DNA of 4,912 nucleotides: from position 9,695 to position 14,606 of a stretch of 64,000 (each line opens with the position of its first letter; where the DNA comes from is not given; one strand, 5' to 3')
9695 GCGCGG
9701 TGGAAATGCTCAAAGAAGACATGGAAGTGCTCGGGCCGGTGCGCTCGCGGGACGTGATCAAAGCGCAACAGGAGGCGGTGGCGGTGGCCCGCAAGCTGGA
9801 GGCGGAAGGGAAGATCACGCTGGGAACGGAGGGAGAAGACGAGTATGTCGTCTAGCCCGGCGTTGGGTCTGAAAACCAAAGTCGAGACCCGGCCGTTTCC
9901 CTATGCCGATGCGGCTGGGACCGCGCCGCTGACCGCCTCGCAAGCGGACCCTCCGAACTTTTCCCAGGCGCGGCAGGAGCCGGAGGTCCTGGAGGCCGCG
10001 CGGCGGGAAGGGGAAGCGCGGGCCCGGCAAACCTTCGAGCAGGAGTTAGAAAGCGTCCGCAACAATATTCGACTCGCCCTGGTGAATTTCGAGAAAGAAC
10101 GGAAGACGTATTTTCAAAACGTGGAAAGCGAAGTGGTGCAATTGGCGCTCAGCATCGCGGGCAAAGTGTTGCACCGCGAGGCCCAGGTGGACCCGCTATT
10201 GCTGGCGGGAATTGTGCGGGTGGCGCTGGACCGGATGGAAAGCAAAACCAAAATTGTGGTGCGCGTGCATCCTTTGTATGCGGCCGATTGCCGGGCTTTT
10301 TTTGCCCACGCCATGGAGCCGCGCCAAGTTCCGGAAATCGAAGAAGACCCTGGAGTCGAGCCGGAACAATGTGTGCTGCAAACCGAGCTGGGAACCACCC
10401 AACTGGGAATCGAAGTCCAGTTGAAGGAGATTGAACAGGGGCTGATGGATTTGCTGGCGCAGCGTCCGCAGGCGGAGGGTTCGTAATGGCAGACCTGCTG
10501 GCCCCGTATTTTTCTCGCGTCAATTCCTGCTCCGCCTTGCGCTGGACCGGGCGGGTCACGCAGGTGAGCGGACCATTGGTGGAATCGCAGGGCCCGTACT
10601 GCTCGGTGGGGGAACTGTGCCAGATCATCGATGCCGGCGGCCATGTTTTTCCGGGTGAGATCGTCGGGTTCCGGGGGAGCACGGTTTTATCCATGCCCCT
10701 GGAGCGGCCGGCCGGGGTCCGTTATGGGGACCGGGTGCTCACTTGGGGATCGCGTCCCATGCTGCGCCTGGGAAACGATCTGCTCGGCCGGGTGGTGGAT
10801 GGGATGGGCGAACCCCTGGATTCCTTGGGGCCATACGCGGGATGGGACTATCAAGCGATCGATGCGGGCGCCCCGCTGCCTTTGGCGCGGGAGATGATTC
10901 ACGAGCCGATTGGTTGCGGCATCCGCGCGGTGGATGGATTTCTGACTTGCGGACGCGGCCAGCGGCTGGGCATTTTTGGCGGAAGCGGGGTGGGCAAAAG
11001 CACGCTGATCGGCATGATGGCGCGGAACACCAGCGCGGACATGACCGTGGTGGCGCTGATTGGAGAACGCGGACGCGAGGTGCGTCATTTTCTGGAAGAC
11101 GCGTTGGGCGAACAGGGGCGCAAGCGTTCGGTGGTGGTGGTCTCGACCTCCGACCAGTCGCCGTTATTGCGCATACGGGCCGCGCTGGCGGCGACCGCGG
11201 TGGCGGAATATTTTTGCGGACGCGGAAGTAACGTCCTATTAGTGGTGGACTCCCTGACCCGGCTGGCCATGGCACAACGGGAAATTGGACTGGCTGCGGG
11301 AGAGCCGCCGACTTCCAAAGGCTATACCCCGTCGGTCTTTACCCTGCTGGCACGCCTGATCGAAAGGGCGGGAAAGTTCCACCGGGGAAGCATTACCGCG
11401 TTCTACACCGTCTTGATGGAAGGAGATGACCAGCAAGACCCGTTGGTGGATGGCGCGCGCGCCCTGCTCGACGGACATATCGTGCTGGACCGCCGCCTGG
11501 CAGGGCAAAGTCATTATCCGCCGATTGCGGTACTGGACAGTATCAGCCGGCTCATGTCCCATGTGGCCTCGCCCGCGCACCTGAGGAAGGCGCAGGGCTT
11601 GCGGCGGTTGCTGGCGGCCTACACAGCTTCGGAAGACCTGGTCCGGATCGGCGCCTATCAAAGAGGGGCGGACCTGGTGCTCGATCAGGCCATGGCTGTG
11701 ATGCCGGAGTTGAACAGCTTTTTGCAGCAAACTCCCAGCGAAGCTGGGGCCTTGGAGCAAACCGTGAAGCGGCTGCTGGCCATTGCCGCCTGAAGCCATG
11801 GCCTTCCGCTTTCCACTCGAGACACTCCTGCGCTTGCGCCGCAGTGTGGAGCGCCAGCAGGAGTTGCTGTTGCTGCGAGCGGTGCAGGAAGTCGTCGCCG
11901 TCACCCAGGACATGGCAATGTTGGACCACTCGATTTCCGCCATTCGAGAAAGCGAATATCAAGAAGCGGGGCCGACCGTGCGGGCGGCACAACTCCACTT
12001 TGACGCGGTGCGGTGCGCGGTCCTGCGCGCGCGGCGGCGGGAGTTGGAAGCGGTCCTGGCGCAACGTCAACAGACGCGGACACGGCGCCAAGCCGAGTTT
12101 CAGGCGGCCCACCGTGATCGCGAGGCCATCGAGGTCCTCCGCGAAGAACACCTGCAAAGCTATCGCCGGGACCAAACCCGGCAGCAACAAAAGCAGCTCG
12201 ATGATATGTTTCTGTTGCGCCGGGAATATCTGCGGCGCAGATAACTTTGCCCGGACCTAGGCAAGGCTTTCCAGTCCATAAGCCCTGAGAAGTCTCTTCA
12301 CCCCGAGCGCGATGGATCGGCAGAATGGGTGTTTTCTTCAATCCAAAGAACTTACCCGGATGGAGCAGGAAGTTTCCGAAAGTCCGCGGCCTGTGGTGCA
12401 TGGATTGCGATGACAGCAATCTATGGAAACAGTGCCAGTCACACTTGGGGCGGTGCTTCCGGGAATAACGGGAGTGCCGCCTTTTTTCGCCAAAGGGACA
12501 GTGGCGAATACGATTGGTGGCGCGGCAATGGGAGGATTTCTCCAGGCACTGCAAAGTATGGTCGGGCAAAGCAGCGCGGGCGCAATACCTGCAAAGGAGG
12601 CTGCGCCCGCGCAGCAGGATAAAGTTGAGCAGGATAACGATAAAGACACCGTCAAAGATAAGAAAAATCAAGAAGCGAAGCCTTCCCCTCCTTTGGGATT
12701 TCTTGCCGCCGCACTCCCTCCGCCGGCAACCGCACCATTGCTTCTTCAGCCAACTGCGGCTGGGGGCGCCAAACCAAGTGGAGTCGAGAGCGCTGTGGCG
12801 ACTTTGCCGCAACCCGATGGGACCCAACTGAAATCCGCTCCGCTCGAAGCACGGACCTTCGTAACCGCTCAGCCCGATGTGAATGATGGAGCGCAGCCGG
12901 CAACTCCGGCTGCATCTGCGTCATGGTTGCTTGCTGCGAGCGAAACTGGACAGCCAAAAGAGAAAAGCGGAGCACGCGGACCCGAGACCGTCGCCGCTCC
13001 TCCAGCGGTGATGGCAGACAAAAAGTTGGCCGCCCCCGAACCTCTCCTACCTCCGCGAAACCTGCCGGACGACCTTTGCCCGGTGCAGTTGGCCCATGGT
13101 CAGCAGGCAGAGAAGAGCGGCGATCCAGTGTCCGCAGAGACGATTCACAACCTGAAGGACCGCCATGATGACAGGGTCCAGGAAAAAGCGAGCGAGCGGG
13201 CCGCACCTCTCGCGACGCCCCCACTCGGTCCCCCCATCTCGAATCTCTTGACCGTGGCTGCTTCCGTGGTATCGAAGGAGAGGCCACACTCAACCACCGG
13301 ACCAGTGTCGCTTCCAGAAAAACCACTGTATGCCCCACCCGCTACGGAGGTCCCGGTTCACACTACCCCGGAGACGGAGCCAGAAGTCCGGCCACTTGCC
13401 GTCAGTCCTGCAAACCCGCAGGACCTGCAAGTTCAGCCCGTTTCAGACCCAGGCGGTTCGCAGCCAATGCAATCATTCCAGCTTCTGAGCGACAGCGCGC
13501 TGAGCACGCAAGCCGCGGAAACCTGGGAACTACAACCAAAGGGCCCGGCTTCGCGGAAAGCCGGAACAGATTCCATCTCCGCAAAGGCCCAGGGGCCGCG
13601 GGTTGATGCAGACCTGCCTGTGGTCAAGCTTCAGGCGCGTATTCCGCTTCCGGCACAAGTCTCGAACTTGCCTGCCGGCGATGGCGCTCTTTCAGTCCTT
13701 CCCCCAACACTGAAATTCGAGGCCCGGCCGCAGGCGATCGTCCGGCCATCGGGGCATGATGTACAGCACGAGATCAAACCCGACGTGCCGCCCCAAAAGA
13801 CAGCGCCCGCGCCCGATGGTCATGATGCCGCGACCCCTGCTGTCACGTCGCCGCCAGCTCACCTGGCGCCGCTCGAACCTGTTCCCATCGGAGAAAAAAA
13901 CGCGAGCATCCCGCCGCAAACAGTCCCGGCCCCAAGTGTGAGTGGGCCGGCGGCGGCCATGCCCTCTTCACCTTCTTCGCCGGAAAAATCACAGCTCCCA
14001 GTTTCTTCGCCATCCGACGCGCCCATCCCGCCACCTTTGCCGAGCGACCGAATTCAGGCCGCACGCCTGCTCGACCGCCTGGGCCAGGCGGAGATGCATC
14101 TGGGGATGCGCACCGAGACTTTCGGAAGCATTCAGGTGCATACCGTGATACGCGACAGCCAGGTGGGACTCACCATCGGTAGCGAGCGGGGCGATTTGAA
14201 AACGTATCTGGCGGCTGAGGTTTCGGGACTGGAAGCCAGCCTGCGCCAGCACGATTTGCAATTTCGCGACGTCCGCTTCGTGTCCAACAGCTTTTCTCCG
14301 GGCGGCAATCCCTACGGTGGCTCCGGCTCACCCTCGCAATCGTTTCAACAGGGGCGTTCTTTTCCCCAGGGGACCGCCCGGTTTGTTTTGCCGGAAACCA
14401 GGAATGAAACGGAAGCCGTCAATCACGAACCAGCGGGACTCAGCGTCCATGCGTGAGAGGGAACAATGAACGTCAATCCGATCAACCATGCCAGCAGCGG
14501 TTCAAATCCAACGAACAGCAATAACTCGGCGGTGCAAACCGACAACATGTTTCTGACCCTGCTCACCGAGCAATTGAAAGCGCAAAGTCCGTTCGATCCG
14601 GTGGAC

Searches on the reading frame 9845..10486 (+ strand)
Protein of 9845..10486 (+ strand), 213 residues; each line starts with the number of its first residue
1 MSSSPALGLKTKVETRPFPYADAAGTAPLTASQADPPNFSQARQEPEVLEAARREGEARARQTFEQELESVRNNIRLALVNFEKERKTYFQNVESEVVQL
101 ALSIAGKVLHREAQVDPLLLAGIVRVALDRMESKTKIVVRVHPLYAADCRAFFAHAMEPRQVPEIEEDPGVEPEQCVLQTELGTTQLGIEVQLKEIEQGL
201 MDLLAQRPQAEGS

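Call 68: search_protein_families(library=pfam, proteins=[window:9845-10486:+], max_evalue=0.001)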
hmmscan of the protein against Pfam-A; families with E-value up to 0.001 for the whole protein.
window:9845-10486:+ (213 aa): 2 families
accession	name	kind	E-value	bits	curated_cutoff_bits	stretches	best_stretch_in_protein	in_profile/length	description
PF02108.21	FliH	-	4.6e-15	56.1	24.1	1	73-195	5-127/128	Flagellar assembly protein FliH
PF06635.17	T3SS_SCTL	-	6.8e-08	32.7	23.3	1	92-199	90-197/206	Type 3 secretion system stator protein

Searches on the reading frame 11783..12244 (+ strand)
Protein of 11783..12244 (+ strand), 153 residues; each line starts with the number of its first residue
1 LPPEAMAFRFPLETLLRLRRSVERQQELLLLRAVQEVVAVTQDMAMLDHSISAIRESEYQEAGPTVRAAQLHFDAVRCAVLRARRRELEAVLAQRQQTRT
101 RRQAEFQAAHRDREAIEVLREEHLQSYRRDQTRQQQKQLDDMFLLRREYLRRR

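Call 68: search_protein_families(library=pfam, proteins=[window:11783-12244:+], max_evalue=0.001)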
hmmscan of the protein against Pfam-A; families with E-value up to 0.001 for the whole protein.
window:11783-12244:+ (153 aa): 1 family
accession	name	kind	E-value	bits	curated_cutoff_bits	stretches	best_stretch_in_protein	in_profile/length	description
PF02050.21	FliJ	-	1.4e-08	35.4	28.4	1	26-144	3-120/123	Flagellar FliJ protein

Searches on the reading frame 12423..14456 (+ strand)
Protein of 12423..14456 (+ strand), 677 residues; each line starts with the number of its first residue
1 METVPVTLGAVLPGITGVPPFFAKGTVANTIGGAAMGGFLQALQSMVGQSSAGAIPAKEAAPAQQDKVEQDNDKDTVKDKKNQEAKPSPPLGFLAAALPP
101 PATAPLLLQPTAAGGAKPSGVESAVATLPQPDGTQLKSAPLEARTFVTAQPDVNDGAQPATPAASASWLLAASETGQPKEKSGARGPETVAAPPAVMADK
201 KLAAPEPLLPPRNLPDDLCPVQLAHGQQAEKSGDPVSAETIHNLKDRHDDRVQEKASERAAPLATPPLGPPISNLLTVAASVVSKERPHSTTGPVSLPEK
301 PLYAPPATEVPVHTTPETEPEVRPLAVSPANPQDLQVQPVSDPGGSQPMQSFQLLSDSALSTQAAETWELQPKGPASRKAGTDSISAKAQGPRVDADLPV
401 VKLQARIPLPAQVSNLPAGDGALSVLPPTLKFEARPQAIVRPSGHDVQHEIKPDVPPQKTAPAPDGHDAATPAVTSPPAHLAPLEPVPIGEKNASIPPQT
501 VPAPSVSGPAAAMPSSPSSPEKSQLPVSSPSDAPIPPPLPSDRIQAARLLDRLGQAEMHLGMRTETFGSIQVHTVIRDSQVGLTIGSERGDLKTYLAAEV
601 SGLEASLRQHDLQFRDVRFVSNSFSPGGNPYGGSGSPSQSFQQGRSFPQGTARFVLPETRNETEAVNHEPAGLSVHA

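Call 38: search_protein_families(library=pfam, proteins=[window:12423-14456:+], max_evalue=0.001)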
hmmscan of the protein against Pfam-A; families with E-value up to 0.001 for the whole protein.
window:12423-14456:+ (677 aa): 1 family
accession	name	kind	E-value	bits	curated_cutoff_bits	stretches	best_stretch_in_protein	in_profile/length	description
PF02120.21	Flg_hook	-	2.6e-05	24.4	29.8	1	552-623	9-80/85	Flagellar hook-length control protein FliK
